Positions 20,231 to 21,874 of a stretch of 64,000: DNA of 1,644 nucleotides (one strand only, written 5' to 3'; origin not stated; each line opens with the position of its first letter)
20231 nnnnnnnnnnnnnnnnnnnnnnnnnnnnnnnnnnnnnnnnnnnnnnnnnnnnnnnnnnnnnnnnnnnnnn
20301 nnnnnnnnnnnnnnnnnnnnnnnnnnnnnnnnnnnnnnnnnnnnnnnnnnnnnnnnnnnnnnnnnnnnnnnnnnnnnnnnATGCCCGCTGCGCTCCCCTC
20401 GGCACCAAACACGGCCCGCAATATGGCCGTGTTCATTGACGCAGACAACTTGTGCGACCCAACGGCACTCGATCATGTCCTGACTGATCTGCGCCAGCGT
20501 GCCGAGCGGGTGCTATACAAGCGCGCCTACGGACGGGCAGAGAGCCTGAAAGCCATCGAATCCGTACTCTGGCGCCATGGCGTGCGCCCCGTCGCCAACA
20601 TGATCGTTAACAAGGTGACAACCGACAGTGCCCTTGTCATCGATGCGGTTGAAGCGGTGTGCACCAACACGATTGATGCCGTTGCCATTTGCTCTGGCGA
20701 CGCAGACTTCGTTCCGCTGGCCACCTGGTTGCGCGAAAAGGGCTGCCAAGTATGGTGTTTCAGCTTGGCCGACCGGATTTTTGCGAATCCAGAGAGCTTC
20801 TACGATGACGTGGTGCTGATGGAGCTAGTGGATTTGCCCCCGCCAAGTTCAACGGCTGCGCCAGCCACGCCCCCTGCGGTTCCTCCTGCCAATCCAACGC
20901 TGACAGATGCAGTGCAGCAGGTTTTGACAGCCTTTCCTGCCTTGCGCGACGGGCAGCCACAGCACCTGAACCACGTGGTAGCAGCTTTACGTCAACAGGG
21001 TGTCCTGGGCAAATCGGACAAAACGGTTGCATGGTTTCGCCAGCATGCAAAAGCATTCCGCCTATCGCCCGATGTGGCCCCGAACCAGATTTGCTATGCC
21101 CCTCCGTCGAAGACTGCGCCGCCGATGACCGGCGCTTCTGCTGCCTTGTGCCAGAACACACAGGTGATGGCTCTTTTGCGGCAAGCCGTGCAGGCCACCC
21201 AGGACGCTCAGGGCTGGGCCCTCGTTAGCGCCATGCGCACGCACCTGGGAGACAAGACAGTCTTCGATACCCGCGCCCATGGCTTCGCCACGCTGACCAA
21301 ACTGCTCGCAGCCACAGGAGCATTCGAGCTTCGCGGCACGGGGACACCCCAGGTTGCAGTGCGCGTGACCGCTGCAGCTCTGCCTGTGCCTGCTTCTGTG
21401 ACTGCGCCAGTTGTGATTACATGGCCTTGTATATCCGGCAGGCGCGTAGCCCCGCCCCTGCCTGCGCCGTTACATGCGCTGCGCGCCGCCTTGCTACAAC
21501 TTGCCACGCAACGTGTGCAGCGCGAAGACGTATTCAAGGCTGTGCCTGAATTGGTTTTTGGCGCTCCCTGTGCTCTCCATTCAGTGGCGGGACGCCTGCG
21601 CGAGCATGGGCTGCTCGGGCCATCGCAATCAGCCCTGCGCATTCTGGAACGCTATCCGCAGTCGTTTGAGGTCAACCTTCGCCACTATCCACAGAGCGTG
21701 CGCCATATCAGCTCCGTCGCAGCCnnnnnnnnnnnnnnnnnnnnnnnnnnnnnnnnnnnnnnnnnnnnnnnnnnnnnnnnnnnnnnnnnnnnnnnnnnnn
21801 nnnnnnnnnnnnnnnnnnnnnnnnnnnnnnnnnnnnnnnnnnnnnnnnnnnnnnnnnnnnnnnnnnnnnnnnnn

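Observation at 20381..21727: Low-GC NYN (PIN-like RNase) protein with three LOTUS/OST-HTH domains, wedged between pyrC and a DUF3025 gene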

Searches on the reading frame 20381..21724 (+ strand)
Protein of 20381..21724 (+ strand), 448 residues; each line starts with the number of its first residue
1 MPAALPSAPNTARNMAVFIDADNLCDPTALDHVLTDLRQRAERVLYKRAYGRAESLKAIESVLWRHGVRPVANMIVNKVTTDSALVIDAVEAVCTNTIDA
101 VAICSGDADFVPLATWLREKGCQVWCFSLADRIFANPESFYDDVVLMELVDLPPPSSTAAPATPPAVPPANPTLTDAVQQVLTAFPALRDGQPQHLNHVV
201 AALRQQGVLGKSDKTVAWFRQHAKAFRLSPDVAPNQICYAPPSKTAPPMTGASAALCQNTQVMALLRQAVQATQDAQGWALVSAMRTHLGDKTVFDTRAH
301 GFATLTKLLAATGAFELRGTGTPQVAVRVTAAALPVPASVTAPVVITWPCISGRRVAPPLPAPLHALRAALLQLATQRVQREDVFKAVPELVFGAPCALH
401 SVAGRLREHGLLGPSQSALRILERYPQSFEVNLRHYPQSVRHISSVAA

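Call 5: search_protein_families(library=pfam, proteins=[window:20381-21724:+], max_evalue=1)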
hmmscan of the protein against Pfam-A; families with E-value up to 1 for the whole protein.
window:20381-21724:+ (448 aa): 2 families
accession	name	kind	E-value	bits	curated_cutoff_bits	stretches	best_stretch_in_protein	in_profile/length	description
PF01936.24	NYN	-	1.7e-19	71.2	24.2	1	15-129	2-125/145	NYN domain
PF12872.13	OST-HTH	-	8.8e-06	25.9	23.8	1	261-324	8-68/71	OST-HTH/LOTUS domain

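Call 6: search_protein_families(library=ncbifam, proteins=[window:20381-21724:+], max_evalue=1)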
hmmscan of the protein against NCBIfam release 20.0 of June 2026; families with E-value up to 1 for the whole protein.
window:20381-21724:+ (448 aa): 1 family
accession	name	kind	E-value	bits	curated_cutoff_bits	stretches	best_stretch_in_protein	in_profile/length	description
TIGR00288.1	TIGR00288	hypoth_equivalog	1e-05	25.4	178.45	1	52-124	65-132/160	TIGR00288 family NYN domain-containing protein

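Call 7: search_protein_families(library=padloc, proteins=[window:20381-21724:+], max_evalue=1)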
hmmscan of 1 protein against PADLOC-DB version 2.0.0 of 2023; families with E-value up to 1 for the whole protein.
window:20381-21724:+ (448 aa): 1 family
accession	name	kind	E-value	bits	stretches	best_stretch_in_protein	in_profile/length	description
PDLC01154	NYN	-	0.00057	17.3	1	76-148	226-296/310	"LabA-like protein, NYN family nuclease"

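Call 10: find_homologous_proteins(query=window:20381-21724:+, max_evalue=0.001)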
Query window:20381-21724:+ (448 aa): 223 proteins with E <= 0.001 among 8000 candidates; the best 120 are listed.
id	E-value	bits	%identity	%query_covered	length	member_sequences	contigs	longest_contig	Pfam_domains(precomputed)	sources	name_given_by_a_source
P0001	1.9e-287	971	98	100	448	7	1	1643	PF01936.25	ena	-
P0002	5.6e-207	706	74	100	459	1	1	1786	PF12872.14,PF01936.25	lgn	-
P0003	2.2e-194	664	71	99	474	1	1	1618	PF12872.14,PF01936.25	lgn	-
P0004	2.8e-194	664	71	99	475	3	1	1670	PF12872.14,PF01936.25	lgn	-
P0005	3.0e-194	664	71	99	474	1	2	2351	PF12872.14,PF01936.25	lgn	-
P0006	9.2e-194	662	70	99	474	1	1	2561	PF12872.14,PF01936.25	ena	-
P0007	1.2e-191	655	78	86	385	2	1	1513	PF12872.14,PF01936.25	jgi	-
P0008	8.3e-191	653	68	100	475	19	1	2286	PF12872.14,PF01936.25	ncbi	-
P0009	1.1e-190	652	67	100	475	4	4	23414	PF01936.25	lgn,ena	-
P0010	9.7e-190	649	68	100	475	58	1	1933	PF12872.14,PF01936.25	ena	-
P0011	3.4e-188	644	68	100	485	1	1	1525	PF01936.25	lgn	-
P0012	2.8e-174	598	63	100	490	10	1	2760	PF01936.25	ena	-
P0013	1.9e-173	595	64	98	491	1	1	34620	PF01936.25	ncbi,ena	-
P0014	7.0e-172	590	64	96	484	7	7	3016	PF12872.14,PF01936.25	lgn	-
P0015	3.8e-166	571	63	97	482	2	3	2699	PF12872.14,PF01936.25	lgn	-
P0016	2.2e-163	562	62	97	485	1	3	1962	PF12872.14,PF01936.25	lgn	-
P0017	2.1e-161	556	60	96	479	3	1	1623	PF12872.14,PF01936.25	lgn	-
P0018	1.7e-158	546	60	99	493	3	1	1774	PF12872.14,PF01936.25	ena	-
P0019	1.3e-132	461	65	75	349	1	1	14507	PF12872.14,PF01936.25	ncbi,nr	ncbi:MAG: NYN domain-containing protein [Proteobacteria bacterium]|nr:NYN domain-containing protein 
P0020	6.9e-130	452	65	75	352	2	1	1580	PF12872.14,PF01936.25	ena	-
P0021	9.0e-130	452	51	97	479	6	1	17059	PF01936.25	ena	-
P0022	3.6e-129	450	63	74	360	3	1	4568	PF12872.14,PF01936.25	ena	-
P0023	1.2e-128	448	65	72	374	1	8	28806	PF12872.14,PF01936.25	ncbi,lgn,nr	ncbi:MAG: NYN domain-containing protein [Proteobacteria bacterium]|nr:NYN domain-containing protein 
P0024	4.3e-127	443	63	73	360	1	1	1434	PF12872.14,PF01936.25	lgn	-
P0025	4.0e-126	440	67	70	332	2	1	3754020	PF01936.25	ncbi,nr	ncbi:NYN domain-containing protein [Melaminivora suipulveris]|nr:NYN domain-containing protein [Mela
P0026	4.4e-126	439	50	96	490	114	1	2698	PF01936.25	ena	-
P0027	4.5e-125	436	48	97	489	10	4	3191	PF01936.25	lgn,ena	-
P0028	6.2e-125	436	47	97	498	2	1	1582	PF01936.25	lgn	-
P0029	5.1e-123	429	63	73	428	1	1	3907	PF12872.14,PF01936.25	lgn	-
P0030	1.6e-121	424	48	97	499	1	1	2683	PF01936.25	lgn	-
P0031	3.5e-121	423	47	96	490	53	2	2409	PF01936.25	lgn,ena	-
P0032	5.4e-121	423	61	74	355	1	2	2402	PF12872.14,PF01936.25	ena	-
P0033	5.7e-121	423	60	56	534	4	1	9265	PF01936.25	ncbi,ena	-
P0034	6.5e-121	422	63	73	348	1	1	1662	PF01936.25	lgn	-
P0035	6.5e-121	422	61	53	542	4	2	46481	PF01936.25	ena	-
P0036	3.8e-118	413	58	51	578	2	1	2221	PF01936.25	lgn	-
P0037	5.8e-118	413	59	51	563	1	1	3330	PF01936.25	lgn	-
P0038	3.7e-117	410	58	51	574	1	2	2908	PF01936.25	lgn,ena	-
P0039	5.0e-117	410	58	54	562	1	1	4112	PF01936.25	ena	-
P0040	2.3e-116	407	59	51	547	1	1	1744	PF01936.25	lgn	-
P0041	2.5e-116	407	58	51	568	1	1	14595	PF01936.25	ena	-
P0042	2.8e-116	407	58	51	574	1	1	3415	PF01936.25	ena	-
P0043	3.0e-116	407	58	51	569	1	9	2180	PF01936.25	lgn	-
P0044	5.0e-116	406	58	51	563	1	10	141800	PF01936.25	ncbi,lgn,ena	-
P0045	1.2e-115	405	58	51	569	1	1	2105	PF01936.25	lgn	-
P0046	1.8e-115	404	58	51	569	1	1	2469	PF01936.25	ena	-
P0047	1.8e-115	404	58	51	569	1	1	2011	PF01936.25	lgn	-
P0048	2.7e-115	404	57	51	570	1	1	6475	PF01936.25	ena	-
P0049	3.4e-115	404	58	51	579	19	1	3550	PF01936.25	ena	-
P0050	9.0e-115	402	71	54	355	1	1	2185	PF01936.25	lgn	-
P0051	1.1e-114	402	58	51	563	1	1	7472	PF01936.25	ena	-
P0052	1.3e-114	402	58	51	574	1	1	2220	PF01936.25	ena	-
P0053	1.9e-114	401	58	51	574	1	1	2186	PF01936.25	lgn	-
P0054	8.8e-114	399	56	51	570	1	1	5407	PF01936.25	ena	-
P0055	7.1e-113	396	58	50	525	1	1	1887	PF01936.25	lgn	-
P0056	7.4e-113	396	59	55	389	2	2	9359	PF01936.25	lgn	-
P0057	2.1e-111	391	71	53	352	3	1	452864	PF01936.25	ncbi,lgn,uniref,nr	ncbi:NYN domain-containing protein [Simplicispira psychrophila]|uniref:NYN domain-containing protein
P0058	2.9e-111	391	58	54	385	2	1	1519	PF01936.25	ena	-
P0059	4.3e-111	390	74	31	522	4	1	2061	PF01936.25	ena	-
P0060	7.5e-111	389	74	31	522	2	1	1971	PF01936.25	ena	-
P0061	1.2e-110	389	44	96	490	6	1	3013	PF01936.25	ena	-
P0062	1.4e-110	388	49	98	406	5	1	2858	PF01936.25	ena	-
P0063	3.9e-110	387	71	52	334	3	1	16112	PF01936.25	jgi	jgi:hypothetical protein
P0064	7.6e-110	386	65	52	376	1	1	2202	PF01936.25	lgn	-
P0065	1.5e-109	385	67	51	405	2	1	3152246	PF01936.25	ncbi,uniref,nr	ncbi:NYN domain-containing protein [Acidovorax sp. HDW3]|uniref:NYN domain-containing protein n=1 Ta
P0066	2.0e-109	385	61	51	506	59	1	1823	PF01936.25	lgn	-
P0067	3.5e-109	384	63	52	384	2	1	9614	PF01936.25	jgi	-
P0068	2.7e-108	381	55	53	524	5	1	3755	PF01936.25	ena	-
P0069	3.8e-108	380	73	35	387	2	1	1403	PF12872.14,PF01936.25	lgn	-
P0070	1.2e-107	379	63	52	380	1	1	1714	PF01936.25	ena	-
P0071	1.9e-107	378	42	97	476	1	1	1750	PF01936.25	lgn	-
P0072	4.4e-107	377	63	52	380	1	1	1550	PF01936.25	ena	-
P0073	5.5e-107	376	62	52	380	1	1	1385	PF01936.25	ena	-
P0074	5.6e-107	376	62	52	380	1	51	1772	PF01936.25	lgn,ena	-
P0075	5.6e-107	376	62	52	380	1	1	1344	PF01936.25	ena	-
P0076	5.6e-107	376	62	52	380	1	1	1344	PF01936.25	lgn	-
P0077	6.2e-107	376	64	51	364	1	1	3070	PF01936.25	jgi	jgi:uncharacterized protein (TIGR00288 family)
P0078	8.9e-107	376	63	53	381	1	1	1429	PF01936.25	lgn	-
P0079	9.4e-107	376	63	51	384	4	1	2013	PF01936.25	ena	-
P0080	1.0e-106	376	63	52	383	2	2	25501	PF01936.25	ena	-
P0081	1.4e-106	375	62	53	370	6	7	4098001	PF01936.25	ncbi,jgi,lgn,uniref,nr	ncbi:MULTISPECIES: NYN domain-containing protein [unclassified Acidovorax]|jgi:uncharacterized prote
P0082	1.6e-106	375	62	52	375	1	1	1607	PF01936.25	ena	-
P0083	2.3e-106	374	62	52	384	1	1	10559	PF01936.25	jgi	-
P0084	4.3e-106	374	61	52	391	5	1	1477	PF01936.25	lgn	-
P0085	4.6e-106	373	60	72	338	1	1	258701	PF01936.25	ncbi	-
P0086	5.2e-106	373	62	53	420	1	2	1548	PF01936.25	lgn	-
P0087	6.1e-106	373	59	54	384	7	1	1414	PF01936.25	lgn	-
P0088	6.1e-106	373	62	52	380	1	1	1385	PF01936.25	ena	-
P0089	6.2e-106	373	60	54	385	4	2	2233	PF01936.25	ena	-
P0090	1.2e-105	372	60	52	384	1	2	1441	PF01936.25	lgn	-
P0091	2.2e-105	371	61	54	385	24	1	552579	PF01936.25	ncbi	-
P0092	2.4e-105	371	63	50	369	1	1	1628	PF01936.25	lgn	-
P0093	3.4e-105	371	61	52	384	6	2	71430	PF01936.25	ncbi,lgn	-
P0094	3.6e-105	371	62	52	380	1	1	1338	PF01936.25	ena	-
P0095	7.6e-105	369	61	52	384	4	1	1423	PF01936.25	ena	-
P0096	1.2e-104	369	61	52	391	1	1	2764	PF01936.25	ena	-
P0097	8.0e-104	366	63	50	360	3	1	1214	PF01936.25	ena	-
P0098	2.3e-103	365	63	50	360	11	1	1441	PF01936.25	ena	-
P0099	2.4e-103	364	67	50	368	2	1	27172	PF01936.25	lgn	-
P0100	2.4e-103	364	60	53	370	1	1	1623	PF01936.25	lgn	-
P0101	3.0e-103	364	63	50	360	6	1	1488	PF01936.25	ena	-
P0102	6.8e-103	363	58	54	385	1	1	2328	PF01936.25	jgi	jgi:hypothetical protein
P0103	1.1e-102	362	63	50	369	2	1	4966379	PF01936.25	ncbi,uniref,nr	ncbi:NYN domain-containing protein [Acidovorax sp. 69]|uniref:NYN domain-containing protein n=1 Tax=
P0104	1.1e-102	362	62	51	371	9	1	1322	PF01936.25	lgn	-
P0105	2.1e-102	361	59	55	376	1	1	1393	PF01936.25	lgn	-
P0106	7.7e-101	356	54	68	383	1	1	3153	PF01936.25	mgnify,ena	mgnify:FL=1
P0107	8.4e-101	356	62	51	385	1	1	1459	PF01936.25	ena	-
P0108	9.1e-101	356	61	51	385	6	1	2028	PF01936.25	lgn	-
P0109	1.6e-100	355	54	68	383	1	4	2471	PF01936.25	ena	-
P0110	4.1e-100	354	58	56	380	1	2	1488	PF01936.25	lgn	-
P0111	4.6e-100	354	61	51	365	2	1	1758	PF01936.25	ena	-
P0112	4.8e-100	354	58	59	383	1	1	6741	PF01936.25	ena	-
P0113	5.1e-100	354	58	59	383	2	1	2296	PF01936.25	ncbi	-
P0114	5.1e-100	354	53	68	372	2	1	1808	PF01936.25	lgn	-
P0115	5.4e-100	353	62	51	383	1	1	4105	PF01936.25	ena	-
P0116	1.8e-99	352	64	51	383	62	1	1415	PF01936.25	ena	-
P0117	9.2e-99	349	57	59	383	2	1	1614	PF01936.25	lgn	-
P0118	8.8e-97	343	60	51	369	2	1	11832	PF01936.25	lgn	-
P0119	1.4e-95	339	63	50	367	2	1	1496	PF01936.25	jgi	jgi:hypothetical protein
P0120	3.6e-92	328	64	56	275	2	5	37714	PF01936.25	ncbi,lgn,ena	-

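Call 12: find_related_loci(query=A1, collection=genome_contigs, flank=5000)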
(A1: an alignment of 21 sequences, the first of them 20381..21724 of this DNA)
Query A1 (448 aa) in genome_contigs; peptide patterns used: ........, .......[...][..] (x = any residue, [..] = any of these).
64 stretches matched a pattern; 23 encode a relative of the query (tblastn E <= 1e-3); 23 distinct loci.
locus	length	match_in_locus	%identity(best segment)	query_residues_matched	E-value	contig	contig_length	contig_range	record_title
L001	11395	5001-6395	70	10-447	0e+0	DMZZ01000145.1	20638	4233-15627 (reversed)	MAG TPA_asm: Comamonadaceae bacterium isolate UBA9957 contig_7089, whole genome shotgun sequence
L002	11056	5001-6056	65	3-328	2e-138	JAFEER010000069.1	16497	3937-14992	MAG: Proteobacteria bacterium isolate SZAS CTRL-40 LIN-147__69__length-16497, whole genome shotgun sequence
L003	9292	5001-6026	65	1-336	2e-129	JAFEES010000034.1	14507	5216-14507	MAG: Proteobacteria bacterium isolate SZAS CTRL-42 LIN-583__34__length-14507, whole genome shotgun sequence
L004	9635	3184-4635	47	11-443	1e-115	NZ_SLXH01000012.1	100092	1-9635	Simplicispira metamorpha strain DSM 1837 Ga0310511_112, whole genome shotgun sequence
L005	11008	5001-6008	60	1-323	3e-112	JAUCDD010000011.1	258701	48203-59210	MAG: Melaminivora sp. isolate R32x_68d_np_Bin2.10 contig_400, whole genome shotgun sequence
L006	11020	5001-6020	71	11-249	6e-107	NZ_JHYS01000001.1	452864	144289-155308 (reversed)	Simplicispira psychrophila DSM 11588 Q390DRAFT_scaffold00001.1_C, whole genome shotgun sequence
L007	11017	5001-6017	61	5-239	6e-100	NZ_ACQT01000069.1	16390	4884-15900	Acidovorax delafieldii 2AN ctg00078, whole genome shotgun sequence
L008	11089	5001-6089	61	5-244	6e-96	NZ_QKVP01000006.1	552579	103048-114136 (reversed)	Acidovorax sp. ST3 ST3_scaffold6, whole genome shotgun sequence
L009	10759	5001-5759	56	6-442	6e-84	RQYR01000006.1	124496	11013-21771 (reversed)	Comamonadaceae bacterium OH2545_COT-014 scaffold_5, whole genome shotgun sequence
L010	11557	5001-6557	56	4-442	1e-83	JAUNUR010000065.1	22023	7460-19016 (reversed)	MAG: Pseudomonadota bacterium isolate S5R_St_7 NODE_691_length_22023_cov_60.804306, whole genome shotgun sequence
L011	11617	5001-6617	55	8-445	6e-83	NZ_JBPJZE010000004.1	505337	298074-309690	Variovorax sp. RHLX14 NODE_4_length_505337_cov_65.417642, whole genome shotgun sequence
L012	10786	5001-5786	54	11-442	9e-83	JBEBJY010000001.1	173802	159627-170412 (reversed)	MAG: Burkholderiaceae bacterium isolate TF_9 NODE_22_length_173802_cov_15.142007, whole genome shotgun sequence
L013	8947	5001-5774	55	7-442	2e-81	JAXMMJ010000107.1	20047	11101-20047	MAG: Hylemonella sp. isolate NC_metabat.bin.5 k141_128440, whole genome shotgun sequence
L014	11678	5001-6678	55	1-445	5e-82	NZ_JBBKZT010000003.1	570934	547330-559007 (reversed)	Variovorax rhizosphaerae strain KACC 18900 contig00003, whole genome shotgun sequence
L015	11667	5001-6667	56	7-445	1e-81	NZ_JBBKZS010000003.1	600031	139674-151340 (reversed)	Variovorax robiniae strain KACC 18901 contig00003, whole genome shotgun sequence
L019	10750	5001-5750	54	10-442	5e-80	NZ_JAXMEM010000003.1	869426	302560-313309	MAG: Ottowia sp. isolate STL-PRO62 C2.126.fa-3, whole genome shotgun sequence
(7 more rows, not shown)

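Call 16: search_solved_structures(query=window:20381-21724:+, max_evalue=1, show_alignments=2)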
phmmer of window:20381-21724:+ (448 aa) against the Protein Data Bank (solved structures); distinct sequences matched with E-value up to 1: 1.
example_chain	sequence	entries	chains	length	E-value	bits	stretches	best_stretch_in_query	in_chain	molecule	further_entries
3mk9_A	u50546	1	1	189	0.48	12.5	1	12-56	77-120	Ricin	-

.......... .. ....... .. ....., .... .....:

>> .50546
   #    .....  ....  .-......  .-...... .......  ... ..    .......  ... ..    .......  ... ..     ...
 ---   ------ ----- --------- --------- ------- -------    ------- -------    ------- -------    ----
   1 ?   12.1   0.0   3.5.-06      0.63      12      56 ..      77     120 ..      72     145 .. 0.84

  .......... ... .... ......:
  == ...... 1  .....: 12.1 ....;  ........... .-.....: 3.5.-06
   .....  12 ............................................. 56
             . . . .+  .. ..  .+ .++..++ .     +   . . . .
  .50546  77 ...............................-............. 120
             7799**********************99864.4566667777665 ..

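Call 24: predict_structure(alignment_id=A2)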
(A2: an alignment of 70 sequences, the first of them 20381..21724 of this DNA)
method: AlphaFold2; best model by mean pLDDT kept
length: 448 residues; sequences in the alignment: 70
mean_pLDDT: 77.5   pTM: 0.37
mean pLDDT of the five models: 77.5, 77.3, 77.0, 76.9, 73.9
residues with pLDDT >= 90: 121; 70-90: 226; 50-70: 32; < 50: 69
segments of 3 or more residues with pLDDT < 50: 1-8, 130-171, 243-248, 333-342, 446-448
pLDDT, mean of each block of 10 residues (from residue 1): 39 91 83 85 90 90 93 62 88 89 79 83 75 34 40 36 41 73 91 90 90 86 85 84 51 76 89 86 90 86 89 86 83 44 70 77 87 87 91 87 90 86 89 82 63
secondary structure, 60 per line:
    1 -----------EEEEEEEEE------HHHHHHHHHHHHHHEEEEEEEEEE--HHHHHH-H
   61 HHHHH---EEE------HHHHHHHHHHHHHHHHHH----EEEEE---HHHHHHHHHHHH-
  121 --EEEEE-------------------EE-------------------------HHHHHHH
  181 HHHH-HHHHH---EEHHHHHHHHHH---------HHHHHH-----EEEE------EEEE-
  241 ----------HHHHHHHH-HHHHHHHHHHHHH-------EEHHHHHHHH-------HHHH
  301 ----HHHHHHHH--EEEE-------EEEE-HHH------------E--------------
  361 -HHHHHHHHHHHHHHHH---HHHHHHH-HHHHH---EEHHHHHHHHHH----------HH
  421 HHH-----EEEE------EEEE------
elements in order: E12-20 H27-40 E41-50 H53-58 H60-65 E69-71 H78-95 E100-104 H108-119 E123-127 H174-184 H186-190 H196-205 H215-220 E226-229 E236-239 H251-258 H260-272 H282-289 H297-300 H305-312 E315-318 E326-329 H362-377 H381-387 H389-393 H399-408 H419-423 E429-432 E439-442
